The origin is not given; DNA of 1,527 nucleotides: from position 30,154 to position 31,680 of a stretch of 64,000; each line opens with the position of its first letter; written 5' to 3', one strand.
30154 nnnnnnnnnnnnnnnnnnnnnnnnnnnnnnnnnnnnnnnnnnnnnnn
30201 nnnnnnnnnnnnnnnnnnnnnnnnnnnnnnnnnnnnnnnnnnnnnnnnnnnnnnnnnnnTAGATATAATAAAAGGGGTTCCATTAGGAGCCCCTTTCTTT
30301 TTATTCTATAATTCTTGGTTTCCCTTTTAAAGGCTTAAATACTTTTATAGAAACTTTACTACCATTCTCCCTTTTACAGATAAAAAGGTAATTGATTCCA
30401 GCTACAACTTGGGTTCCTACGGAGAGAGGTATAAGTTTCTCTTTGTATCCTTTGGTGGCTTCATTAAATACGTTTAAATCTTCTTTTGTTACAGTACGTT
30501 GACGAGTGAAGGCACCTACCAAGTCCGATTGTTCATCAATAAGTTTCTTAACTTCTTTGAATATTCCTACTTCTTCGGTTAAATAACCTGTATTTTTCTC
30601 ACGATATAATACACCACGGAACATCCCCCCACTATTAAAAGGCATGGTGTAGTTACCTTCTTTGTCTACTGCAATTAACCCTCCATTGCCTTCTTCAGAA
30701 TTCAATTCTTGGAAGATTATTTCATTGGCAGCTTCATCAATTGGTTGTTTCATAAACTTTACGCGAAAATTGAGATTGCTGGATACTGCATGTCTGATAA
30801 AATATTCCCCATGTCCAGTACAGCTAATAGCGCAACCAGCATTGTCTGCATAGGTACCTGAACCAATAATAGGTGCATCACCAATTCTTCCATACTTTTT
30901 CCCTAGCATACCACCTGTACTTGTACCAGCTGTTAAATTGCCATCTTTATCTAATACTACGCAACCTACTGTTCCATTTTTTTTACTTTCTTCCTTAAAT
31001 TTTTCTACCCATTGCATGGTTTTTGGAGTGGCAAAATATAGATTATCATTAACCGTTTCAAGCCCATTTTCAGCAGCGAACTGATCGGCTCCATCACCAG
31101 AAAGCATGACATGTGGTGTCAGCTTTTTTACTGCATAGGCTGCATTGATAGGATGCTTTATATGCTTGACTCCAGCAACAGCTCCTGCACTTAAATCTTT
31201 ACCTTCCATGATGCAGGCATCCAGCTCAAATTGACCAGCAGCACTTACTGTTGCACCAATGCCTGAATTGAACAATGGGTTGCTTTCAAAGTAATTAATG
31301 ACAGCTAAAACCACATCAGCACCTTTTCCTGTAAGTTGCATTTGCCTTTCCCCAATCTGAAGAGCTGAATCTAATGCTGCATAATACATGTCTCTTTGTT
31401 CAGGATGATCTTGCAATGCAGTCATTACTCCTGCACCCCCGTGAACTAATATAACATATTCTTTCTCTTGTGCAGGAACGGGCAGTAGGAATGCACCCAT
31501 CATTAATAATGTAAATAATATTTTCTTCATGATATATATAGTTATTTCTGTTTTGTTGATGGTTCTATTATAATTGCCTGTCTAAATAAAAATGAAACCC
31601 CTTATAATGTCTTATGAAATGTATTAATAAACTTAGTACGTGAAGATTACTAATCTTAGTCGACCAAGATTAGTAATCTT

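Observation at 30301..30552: Stefin-type cystatin module fused to the C-terminus of an exported isoaspartyl peptidase/asparaginase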

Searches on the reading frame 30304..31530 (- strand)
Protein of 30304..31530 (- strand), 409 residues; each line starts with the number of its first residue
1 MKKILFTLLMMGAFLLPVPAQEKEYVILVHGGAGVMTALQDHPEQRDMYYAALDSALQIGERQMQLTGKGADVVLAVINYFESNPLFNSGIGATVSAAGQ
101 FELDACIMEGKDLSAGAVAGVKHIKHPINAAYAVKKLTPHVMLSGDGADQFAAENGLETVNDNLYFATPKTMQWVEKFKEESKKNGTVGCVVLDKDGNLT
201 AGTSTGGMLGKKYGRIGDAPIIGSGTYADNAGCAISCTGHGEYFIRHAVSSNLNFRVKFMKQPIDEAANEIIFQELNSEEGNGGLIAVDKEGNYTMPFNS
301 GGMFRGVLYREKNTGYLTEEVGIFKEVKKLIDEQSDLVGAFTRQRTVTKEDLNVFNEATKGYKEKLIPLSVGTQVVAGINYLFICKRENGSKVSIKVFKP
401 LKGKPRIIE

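Call 3: search_protein_families(library=pfam, proteins=[window:30304-31530:-], max_evalue=10)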
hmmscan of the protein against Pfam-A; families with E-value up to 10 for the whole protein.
window:30304-31530:- (409 aa): 3 families
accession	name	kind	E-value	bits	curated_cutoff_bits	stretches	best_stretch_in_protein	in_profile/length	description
PF01112.23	Asparaginase_2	-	5.2e-90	302.2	27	1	26-313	2-303/309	Asparaginase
PF00031.27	Cystatin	-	0.022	15.5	22.2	1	354-404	23-75/92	Cystatin domain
PF16672.11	LAMTOR5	-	1.1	9.8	27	1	176-197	7-28/88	Ragulator complex protein LAMTOR5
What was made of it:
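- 30553..31470 (-): Ntn-hydrolase core (isoaspartyl peptidase/L-asparaginase, Asparaginase_2), residues 21-326. Pfam PF01112 E=5.2e-90 over residues 26-313 (call 3).
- On Ntn-hydrolase isoaspartyl peptidase / L-asparaginase (Pfam PF01112 Asparaginase_2): 302 bits against a cut-off of 27, E=5.2e-90, residues 26-313 (call 3).
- Checked: Pfam Asparaginase_2 covers residues 26-313 at E=5.2e-90 (call 3).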

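Call 4: search_protein_families(library=ncbifam, proteins=[window:30304-31530:-], max_evalue=10)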
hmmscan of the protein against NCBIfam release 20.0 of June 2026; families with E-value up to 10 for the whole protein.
window:30304-31530:- (409 aa): 1 family
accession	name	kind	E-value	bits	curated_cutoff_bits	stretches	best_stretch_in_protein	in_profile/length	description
NF007589.0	PRK10226.1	equivalog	5.9e-76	255.4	567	1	25-326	4-313/321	beta-aspartyl-peptidase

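Call 12: find_homologous_proteins(query=window:30304-31530:-, max_evalue=1e-20)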
Query window:30304-31530:- (409 aa): 7999 proteins with E <= 1e-20 among 8000 candidates; the best 120 are listed.
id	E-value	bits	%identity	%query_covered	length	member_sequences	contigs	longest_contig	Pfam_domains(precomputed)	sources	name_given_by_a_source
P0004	1.2e-270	915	100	100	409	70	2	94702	PF01112.24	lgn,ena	-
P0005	1.7e-254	862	93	100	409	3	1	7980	PF01112.24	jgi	-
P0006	5.0e-196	670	71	100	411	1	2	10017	PF01112.24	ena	-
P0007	4.4e-172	591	81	76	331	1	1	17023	PF01112.24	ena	-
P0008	2.0e-167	575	76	81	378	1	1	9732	PF01112.24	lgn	-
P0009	1.0e-165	570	71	54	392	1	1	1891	PF01112.24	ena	-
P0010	9.0e-159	547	73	81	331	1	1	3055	PF01112.24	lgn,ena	-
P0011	4.1e-155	535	74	76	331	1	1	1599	PF01112.24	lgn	-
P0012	1.3e-148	513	68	80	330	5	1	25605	PF01112.24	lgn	-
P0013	1.4e-146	507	72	75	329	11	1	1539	PF01112.24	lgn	-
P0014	6.4e-144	498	69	80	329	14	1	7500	PF01112.24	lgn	-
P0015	9.9e-143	494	70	76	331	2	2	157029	PF01112.24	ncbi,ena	-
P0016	4.0e-142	492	66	80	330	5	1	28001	PF01112.24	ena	-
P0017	4.4e-142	492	68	77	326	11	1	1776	PF01112.24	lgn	-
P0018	5.4e-142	492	70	76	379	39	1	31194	PF01112.24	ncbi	-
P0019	2.4e-141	490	68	81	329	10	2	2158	PF01112.24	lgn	-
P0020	2.4e-141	489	70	75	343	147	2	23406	PF01112.24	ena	-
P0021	2.9e-141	489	66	79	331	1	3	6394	PF01112.24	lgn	-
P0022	3.1e-141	489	66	79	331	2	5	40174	PF01112.24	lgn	-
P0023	5.1e-141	488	66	80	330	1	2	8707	PF01112.24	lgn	-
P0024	5.3e-141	488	66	81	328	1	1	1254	PF01112.24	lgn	-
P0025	9.8e-141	487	66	80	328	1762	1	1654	PF01112.24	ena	-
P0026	9.9e-141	487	64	80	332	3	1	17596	PF01112.24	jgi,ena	-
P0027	1.3e-140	487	65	80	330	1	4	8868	PF01112.24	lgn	-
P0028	1.4e-140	487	66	81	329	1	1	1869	PF01112.24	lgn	-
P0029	1.5e-140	487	68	76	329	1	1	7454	PF01112.24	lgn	-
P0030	5.1e-140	485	66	80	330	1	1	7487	PF01112.24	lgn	-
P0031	7.5e-140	485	68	77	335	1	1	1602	PF01112.24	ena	-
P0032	8.9e-140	484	68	77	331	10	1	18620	PF01112.24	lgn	-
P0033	9.0e-140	484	67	80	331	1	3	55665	PF01112.24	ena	-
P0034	1.0e-139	484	68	77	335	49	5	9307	PF01112.24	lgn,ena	-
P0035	1.3e-139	484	66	81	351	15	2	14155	PF01112.24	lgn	-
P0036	1.3e-139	484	68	77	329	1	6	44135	PF01112.24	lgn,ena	-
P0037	1.9e-139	483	65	80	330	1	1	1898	PF01112.24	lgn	-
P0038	2.0e-139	483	68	79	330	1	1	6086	PF01112.24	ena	-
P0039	2.2e-139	483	68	80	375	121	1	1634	PF01112.24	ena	-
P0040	2.4e-139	483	67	80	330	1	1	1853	PF01112.24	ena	-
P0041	3.9e-139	482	67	79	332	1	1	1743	PF01112.24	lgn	-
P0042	4.3e-139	482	66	80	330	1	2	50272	PF01112.24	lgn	-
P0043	4.6e-139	482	68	79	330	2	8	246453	PF01112.24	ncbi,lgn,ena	-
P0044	5.0e-139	482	67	77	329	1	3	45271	PF01112.24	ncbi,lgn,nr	ncbi:MAG: isoaspartyl peptidase/L-asparaginase [Bacteroides sp.]|nr:isoaspartyl peptidase/L-asparagi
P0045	6.0e-139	482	67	77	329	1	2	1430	PF01112.24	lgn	-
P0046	6.0e-139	482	66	80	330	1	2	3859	PF01112.24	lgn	-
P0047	7.3e-139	481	68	76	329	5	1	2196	PF01112.24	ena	-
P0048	9.0e-139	481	64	80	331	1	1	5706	PF01112.24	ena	-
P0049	1.0e-138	481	70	77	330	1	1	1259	PF01112.24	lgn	-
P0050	1.0e-138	481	67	76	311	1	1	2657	PF01112.24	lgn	-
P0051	1.0e-138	481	66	80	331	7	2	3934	PF01112.24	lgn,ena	-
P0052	1.2e-138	481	67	77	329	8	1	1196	PF01112.24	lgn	-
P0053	1.3e-138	480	67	77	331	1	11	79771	PF01112.24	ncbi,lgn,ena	-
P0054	1.4e-138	480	68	77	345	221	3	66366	PF01112.24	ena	-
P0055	1.4e-138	480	70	77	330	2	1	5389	PF01112.24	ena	-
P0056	1.5e-138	480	65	80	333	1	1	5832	PF01112.24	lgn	-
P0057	1.7e-138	480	69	76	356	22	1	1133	PF01112.24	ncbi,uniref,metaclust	ncbi:L-asparaginase [gut metagenome]|uniref:L-asparaginase n=1 Tax=gut metagenome TaxID=749906 RepID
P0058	2.1e-138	480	66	80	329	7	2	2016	PF01112.24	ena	-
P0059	2.1e-138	480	68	74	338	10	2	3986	PF01112.24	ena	-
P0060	2.2e-138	480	66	80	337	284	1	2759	PF01112.24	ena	-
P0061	2.4e-138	480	64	81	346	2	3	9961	PF01112.24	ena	-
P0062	2.6e-138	480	69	76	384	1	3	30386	PF01112.24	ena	-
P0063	2.6e-138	480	68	76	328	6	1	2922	PF01112.24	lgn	-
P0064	2.7e-138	479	64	81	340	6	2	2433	PF01112.24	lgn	-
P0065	2.8e-138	479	68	78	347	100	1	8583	PF01112.24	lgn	-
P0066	3.3e-138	479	66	80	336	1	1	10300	PF01112.24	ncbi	-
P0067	3.3e-138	479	67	77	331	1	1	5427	PF01112.24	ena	-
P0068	3.3e-138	479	65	81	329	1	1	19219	PF01112.24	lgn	-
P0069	3.3e-138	479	68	78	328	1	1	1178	PF01112.24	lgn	-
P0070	3.9e-138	479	69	76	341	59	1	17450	PF01112.24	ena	-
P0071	4.2e-138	479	66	79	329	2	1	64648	PF01112.24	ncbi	ncbi:isoaspartyl peptidase/L-asparaginase family protein [Phocaeicola sp.]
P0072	4.6e-138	479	64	80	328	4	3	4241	PF01112.24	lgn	-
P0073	6.9e-138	478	66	80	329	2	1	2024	PF01112.24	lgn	-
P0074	7.0e-138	478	64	81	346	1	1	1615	PF01112.24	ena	-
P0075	8.7e-138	478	64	81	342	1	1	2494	PF01112.24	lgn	-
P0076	9.1e-138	478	69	75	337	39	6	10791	PF01112.24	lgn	-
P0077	1.0e-137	478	67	79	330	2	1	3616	PF01112.24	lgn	-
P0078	1.2e-137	477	67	80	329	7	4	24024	PF01112.24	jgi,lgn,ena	-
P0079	1.4e-137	477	66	79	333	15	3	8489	PF01112.24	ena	-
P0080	1.5e-137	477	66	80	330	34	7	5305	PF01112.24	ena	-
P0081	1.6e-137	477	67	79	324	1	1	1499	PF01112.24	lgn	-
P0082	1.7e-137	477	65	80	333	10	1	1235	PF01112.24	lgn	-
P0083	1.8e-137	477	66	81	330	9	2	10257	PF01112.24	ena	-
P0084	1.9e-137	477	68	79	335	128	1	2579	PF01112.24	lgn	-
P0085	2.1e-137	477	67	77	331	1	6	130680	PF01112.24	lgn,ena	-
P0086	2.2e-137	476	68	79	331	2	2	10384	PF01112.24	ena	-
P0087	2.4e-137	476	65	78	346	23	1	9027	PF01112.24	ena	-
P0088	2.4e-137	476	68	75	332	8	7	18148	PF01112.24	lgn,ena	-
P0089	3.8e-137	476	69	79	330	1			PF01112.24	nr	nr:isoaspartyl peptidase/L-asparaginase [Parabacteroides timonensis]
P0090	4.1e-137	476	69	79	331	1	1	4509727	PF01112.24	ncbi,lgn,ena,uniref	ncbi:isoaspartyl peptidase/L-asparaginase family protein [Parabacteroides timonensis]|uniref:isoaspa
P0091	5.0e-137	475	66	80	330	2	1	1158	PF01112.24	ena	-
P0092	5.1e-137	475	67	80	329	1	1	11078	PF01112.24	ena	-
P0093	5.4e-137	475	65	80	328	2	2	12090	PF01112.24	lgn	-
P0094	5.4e-137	475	64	81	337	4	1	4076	PF01112.24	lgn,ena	-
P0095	5.9e-137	475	66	80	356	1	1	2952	PF01112.24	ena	-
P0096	6.0e-137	475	67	79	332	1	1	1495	PF01112.24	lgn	-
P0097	6.4e-137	475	66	80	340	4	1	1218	PF01112.24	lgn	-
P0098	7.5e-137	475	66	76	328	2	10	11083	PF01112.24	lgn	-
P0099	7.5e-137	475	66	80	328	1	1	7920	PF01112.24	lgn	-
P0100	1.1e-136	474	68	79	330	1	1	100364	PF01112.24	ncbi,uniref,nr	ncbi:isoaspartyl peptidase/L-asparaginase [uncultured Parabacteroides sp.]|uniref:isoaspartyl peptid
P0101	1.2e-136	474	69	78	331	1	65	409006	PF01112.24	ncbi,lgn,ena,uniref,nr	ncbi:isoaspartyl peptidase/L-asparaginase family protein [uncultured Parabacteroides sp.]|uniref:iso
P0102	1.2e-136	474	63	80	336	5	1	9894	PF01112.24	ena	-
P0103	1.3e-136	474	69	78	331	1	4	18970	PF01112.24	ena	-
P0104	1.3e-136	474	63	80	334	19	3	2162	PF01112.24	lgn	-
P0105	1.3e-136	474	64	80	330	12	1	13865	PF01112.24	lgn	-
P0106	1.4e-136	474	69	78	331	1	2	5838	PF01112.24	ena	-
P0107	1.6e-136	474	68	79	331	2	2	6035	PF01112.24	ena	-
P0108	1.7e-136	474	62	80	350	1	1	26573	PF01112.24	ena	-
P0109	1.8e-136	473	64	79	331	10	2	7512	PF01112.24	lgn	-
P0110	1.8e-136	473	65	80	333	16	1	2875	PF01112.24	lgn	-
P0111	1.9e-136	473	66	79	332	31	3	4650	PF01112.24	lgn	-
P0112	1.9e-136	473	69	76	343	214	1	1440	PF01112.24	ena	-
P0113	1.9e-136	473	66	80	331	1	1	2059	PF01112.24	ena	-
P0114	2.1e-136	473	65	79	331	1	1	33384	PF01112.24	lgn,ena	-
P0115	2.3e-136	473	65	79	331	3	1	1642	PF01112.24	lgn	-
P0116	2.3e-136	473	63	80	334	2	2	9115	PF01112.24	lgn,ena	-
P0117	2.6e-136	473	66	79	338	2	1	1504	PF01112.24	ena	-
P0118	2.6e-136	473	69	77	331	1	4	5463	PF01112.24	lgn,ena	-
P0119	2.8e-136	473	66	80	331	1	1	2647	PF01112.24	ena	-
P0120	2.9e-136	473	68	76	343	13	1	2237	PF01112.24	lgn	-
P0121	3.0e-136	473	66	80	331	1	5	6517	PF01112.24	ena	-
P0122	3.4e-136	473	67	77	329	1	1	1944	PF01112.24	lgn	-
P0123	3.8e-136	472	68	78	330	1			PF01112.24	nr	nr:isoaspartyl peptidase/L-asparaginase [Parabacteroides goldsteinii]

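Call 13: list_cluster_members(proteins=[window:30304-31530:-, P0002])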
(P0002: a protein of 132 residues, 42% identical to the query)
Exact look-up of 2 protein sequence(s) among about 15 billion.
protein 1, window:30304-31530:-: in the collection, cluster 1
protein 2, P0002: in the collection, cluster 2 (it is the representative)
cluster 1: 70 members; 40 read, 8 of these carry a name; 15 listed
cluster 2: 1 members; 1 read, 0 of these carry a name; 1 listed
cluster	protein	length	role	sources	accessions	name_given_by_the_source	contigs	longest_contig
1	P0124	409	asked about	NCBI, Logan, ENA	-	-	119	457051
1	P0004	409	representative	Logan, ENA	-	-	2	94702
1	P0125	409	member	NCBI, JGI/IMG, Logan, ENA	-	beta-aspartyl-peptidase (threonine type)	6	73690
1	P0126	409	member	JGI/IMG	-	beta-aspartyl-peptidase (threonine type)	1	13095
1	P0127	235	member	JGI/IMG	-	hypothetical protein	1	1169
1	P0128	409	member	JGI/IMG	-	beta-aspartyl-peptidase (threonine type)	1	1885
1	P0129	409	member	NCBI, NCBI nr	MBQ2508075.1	MAG: isoaspartyl peptidase/L-asparaginase [Bacteroidaceae bacterium] | isoaspartyl peptidase/L-asparaginase [Bacteroidaceae bacterium]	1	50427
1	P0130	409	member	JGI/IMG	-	beta-aspartyl-peptidase (threonine type)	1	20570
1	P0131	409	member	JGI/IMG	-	beta-aspartyl-peptidase (threonine type)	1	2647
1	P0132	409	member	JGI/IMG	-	beta-aspartyl-peptidase (threonine type)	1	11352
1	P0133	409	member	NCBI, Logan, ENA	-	-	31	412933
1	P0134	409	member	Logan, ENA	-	-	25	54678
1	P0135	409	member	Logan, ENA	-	-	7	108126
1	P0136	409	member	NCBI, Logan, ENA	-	-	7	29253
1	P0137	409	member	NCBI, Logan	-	-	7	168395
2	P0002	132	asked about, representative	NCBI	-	-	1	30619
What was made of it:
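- Tried and rejected: A 409-aa member of the same 90%-identity cluster is labelled 'Bacteroidaceae bacterium' MAG in NCBI (MBQ2508075.1, call 13).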

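Call 34: find_encoding_contigs(protein=window:30304-31530:-, flank=3000, max_places=8)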
Protein window:30304-31530:- (409 aa): 23 contigs read that carry it; 1 place shown.
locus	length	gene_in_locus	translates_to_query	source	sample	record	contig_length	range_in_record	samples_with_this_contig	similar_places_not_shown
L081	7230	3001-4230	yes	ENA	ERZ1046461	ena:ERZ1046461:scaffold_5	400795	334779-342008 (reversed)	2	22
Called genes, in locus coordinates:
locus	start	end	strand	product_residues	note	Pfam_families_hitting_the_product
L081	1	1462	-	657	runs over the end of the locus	PF03169:OPT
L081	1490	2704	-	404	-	PF00155:Aminotran_1_2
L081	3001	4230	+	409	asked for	PF01112:Asparaginase_2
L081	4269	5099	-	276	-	PF00596:Aldolase_II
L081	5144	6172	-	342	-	PF06379:RhaT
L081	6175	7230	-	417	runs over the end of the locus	PF06134:RhaA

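Call 43: predict_structure(alignment_id=A2)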
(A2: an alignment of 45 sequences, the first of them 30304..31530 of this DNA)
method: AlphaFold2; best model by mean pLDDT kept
length: 409 residues; sequences in the alignment: 45
mean_pLDDT: 79.1   pTM: 0.82
mean pLDDT of the five models: 79.1, 78.2, 77.3, 77.3, 76.3
residues with pLDDT >= 90: 145; 70-90: 163; 50-70: 61; < 50: 40
segments of 3 or more residues with pLDDT < 50: 15-19, 94-100, 165-171, 208-219, 241-246
pLDDT, mean of each block of 10 residues (from residue 1): 74 52 90 68 85 92 91 96 78 47 82 86 84 89 79 87 49 56 70 96 69 42 76 82 56 92 94 80 87 91 90 84 87 56 82 92 88 80 91 90 84
secondary structure, 60 per line:
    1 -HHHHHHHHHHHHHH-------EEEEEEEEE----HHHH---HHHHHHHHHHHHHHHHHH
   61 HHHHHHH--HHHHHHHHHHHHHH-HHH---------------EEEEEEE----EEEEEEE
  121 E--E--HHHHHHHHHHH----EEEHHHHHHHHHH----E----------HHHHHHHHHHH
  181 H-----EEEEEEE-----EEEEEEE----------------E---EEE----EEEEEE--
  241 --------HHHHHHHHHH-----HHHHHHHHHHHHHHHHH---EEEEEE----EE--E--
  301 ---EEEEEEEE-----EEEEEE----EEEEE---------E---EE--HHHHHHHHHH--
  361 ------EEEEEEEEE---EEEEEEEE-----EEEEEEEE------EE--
elements in order: H2-15 E23-31 H36-39 H43-67 H70-83 E103-109 E114-121 H127-137 E142-144 H145-154 H170-181 E187-193 E199-205 E226-228 E233-238 H249-258 H264-280 E284-289 E304-311 E317-322 E327-331 H349-358 E367-375 E379-386 E392-399
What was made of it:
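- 31471..31530 (-): Predicted Sec signal peptide, residues 1-20 (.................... | QEKE). The full-length model shows a helix at 2-15 followed by a low-confidence stretch (call 43).
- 30397..30411 (-): First hairpin loop Q374-V-V-A-G378 (QxVxG motif). It lies between strands 367-375 and 379-386 in the model (call 43).
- On Cystatin superfamily, stefin type (MEROPS I25A / Pfam PF00031): The same elements appear in the full-length model (call 43).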

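Call 45: find_encoding_contigs(protein=P0007, flank=4000, max_places=3)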
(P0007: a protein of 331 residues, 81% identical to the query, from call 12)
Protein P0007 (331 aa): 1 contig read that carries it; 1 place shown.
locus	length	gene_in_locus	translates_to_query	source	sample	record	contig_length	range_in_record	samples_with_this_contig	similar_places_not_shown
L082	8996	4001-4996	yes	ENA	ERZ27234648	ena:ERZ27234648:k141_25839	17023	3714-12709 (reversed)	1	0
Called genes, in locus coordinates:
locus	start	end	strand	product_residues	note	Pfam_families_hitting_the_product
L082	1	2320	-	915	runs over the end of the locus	PF02837:Glyco_hydro_2_N, PF00703:Glyco_hydro_2, PF02836:Glyco_hydro_2_C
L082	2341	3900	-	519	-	PF22848:ASD1_dom, PF06964:Alpha-L-AF_C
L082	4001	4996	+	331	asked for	PF01112:Asparaginase_2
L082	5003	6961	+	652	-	PF04851:ResIII (weak), PF00270:DEAD, PF00271:Helicase_C, PF28538:Helicase_helical, PF03880:DbpA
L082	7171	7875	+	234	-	PF13489:Methyltransf_23, PF13847:Methyltransf_31, PF08241:Methyltransf_11, PF08242:Methyltransf_12, PF13649:Methyltransf_25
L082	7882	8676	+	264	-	PF02110:HK, PF01256:Carb_kinase (weak)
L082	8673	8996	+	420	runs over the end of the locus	PF02581:TMP-TENI, PF03070:TENA_THI-4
